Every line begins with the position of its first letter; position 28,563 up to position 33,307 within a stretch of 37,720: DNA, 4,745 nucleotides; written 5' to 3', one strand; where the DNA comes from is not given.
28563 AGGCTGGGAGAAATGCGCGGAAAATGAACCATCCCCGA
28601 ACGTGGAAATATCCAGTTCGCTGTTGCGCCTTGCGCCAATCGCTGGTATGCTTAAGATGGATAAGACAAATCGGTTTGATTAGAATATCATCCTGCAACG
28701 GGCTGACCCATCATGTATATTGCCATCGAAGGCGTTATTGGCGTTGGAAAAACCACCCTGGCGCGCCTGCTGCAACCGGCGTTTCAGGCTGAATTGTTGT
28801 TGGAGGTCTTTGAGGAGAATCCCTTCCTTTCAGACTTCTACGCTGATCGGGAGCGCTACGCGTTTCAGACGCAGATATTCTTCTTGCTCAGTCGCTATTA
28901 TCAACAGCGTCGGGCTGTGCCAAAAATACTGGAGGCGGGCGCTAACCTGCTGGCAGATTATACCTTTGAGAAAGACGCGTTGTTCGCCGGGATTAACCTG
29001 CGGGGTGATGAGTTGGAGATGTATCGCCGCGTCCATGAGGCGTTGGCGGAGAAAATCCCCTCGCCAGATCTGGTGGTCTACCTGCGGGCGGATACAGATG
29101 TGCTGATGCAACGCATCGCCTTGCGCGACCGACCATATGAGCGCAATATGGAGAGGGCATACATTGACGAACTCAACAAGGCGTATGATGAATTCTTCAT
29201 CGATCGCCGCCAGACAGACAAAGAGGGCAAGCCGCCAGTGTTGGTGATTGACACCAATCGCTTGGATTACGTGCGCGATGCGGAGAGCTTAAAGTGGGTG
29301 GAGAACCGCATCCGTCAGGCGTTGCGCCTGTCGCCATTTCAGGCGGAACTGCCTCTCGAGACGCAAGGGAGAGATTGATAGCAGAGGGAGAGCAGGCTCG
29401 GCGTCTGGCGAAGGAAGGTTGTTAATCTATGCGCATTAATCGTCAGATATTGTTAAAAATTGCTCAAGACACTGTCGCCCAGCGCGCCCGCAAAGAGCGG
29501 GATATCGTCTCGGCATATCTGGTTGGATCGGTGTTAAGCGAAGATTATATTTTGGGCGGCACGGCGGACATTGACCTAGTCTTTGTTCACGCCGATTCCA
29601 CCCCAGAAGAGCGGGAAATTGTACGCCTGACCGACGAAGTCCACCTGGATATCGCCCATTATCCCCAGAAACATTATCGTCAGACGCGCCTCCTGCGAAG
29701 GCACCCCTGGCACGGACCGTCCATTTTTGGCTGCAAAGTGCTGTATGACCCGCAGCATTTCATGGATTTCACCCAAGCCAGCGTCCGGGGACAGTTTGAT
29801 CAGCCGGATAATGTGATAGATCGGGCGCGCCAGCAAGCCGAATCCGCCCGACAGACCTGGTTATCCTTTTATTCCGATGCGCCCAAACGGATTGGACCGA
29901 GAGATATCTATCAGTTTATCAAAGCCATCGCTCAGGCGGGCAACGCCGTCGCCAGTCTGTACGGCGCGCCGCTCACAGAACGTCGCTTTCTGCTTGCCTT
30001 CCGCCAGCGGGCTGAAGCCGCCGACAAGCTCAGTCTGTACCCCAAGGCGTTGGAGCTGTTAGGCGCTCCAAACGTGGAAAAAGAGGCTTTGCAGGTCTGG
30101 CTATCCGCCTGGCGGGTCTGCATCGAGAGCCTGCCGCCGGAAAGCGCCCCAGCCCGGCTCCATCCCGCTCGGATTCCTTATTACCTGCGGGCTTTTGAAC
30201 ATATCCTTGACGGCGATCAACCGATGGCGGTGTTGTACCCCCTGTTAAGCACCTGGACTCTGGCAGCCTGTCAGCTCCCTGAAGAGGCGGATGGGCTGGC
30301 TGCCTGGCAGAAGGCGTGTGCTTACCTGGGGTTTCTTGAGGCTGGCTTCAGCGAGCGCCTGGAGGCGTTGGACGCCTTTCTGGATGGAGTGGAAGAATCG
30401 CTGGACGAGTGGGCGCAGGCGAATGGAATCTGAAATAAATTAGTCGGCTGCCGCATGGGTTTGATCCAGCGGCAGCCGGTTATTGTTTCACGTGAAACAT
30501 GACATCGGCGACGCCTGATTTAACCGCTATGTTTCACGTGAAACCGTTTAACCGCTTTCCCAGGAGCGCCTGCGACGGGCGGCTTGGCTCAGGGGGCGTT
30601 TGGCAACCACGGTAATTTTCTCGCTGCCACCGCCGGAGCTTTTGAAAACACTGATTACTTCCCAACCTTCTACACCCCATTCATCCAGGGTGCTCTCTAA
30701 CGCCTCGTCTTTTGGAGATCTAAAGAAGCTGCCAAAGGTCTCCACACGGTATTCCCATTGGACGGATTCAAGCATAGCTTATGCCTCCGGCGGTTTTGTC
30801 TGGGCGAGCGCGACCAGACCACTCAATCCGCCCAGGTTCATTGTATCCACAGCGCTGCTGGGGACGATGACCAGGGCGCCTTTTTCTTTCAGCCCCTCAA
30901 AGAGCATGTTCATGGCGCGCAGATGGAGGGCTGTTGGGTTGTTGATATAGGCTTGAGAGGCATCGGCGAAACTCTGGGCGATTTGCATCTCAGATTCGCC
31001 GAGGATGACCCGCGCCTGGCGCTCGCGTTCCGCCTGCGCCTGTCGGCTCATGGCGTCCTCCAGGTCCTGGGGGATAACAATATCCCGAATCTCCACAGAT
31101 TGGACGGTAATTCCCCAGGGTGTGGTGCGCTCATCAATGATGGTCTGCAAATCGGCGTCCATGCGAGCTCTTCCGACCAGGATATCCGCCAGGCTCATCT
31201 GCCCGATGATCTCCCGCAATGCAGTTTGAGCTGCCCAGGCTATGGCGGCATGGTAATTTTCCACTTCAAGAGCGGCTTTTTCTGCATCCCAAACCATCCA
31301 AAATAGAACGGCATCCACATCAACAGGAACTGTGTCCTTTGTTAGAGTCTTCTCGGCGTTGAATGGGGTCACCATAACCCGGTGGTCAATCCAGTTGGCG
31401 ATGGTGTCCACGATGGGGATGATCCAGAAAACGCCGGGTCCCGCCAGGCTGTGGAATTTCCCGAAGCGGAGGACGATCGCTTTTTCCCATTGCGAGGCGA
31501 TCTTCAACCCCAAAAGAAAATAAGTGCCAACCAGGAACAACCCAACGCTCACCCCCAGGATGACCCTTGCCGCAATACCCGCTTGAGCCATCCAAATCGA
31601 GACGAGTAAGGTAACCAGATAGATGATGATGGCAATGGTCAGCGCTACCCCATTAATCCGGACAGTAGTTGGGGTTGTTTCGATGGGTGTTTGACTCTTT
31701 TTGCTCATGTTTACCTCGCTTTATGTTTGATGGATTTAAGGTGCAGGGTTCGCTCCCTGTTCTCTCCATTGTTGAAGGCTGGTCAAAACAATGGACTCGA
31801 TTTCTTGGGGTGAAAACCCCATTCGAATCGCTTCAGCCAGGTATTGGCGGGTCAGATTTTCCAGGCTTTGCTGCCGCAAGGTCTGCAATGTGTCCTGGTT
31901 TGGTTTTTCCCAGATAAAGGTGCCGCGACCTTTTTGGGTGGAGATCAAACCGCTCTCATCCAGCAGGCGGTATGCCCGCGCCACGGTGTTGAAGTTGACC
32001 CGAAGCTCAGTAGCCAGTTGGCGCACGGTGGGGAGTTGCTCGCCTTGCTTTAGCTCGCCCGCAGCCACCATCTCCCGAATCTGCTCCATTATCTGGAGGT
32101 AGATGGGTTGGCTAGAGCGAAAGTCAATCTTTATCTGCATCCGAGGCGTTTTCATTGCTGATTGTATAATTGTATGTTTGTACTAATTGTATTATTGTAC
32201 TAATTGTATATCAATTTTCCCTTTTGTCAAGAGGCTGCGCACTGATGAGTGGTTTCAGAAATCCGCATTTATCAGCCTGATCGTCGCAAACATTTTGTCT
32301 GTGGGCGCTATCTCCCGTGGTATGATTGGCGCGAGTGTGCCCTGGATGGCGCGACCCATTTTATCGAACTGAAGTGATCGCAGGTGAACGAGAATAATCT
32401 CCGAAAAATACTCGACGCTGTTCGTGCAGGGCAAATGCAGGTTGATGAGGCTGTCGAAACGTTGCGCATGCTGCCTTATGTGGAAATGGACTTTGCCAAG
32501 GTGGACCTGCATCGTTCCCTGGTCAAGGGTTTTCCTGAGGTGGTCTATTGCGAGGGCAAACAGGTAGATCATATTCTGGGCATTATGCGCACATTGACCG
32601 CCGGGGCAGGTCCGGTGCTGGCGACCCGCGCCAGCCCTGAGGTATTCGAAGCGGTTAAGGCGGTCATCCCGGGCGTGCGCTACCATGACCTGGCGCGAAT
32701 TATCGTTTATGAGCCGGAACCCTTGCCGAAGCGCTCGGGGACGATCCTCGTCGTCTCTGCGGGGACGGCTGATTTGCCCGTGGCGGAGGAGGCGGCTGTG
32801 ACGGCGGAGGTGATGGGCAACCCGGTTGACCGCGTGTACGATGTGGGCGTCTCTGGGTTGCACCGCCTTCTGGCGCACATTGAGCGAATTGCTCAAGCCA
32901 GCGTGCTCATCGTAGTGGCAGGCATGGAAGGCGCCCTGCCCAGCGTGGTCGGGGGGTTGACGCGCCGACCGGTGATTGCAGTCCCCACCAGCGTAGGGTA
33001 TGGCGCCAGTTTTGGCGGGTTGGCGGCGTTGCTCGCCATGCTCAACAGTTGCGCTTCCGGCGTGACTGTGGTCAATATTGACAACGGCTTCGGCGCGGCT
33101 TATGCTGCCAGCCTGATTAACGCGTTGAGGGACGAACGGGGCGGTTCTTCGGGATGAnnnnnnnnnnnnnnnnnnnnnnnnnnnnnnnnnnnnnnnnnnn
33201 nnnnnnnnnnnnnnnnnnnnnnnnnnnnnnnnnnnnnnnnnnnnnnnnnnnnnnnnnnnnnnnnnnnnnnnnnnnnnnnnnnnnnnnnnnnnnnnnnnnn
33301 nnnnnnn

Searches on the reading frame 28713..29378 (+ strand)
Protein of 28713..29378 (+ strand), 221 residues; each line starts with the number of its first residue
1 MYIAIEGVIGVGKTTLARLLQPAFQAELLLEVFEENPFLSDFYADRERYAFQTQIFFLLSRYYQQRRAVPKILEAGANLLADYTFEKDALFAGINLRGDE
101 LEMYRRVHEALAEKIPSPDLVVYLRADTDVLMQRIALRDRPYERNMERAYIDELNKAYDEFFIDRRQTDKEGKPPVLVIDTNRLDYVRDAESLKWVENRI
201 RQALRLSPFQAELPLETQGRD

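Call 21: search_protein_families(library=pfam, proteins=[window:28713-29378:+])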
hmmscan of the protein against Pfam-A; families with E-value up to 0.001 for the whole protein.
window:28713-29378:+ (221 aa): 4 families
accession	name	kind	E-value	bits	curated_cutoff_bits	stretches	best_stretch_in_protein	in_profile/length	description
PF01712.25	dNK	-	2.2e-36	126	27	1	3-202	1-200/203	Deoxynucleoside kinase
PF13238.12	AAA_18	-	1.1e-08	36.1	29.4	1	3-142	1-116/128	AAA domain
PF02223.23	Thymidylate_kin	-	1.3e-08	35.2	27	1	5-161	1-162/185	Thymidylate kinase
PF13671.12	AAA_33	-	1.2e-05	26.1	27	1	4-159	3-141/143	AAA domain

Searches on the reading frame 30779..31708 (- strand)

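Call 21: search_protein_families(library=pfam, proteins=[window:30779-31708:-])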
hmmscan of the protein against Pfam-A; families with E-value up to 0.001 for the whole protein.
window:30779-31708:- (309 aa): 1 family
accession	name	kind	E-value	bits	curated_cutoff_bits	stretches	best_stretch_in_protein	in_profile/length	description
PF01145.31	Band_7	-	4.1e-38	131.6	23.6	1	70-240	2-175/176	SPFH domain / Band 7 family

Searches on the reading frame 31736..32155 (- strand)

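Call 21: search_protein_families(library=pfam, proteins=[window:31736-32155:-])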
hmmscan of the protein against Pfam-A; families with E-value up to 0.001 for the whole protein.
window:31736-32155:- (139 aa): 2 families
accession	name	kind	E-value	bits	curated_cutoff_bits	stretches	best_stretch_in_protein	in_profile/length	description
PF00392.27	GntR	-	1.9e-17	63.1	27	1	19-81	2-64/64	Bacterial regulatory proteins, gntR family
PF02082.26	Rrf2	-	0.00024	21.7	30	0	36-78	18-61/132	Iron-dependent Transcriptional regulator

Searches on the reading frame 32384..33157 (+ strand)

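Call 21: search_protein_families(library=pfam, proteins=[window:32384-33157:+])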
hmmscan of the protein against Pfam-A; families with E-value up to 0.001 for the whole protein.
window:32384-33157:+ (257 aa): 1 family
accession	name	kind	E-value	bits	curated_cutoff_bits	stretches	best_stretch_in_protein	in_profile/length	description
PF00731.26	AIRC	-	6.8e-16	58.6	30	1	121-251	2-132/148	AIR carboxylase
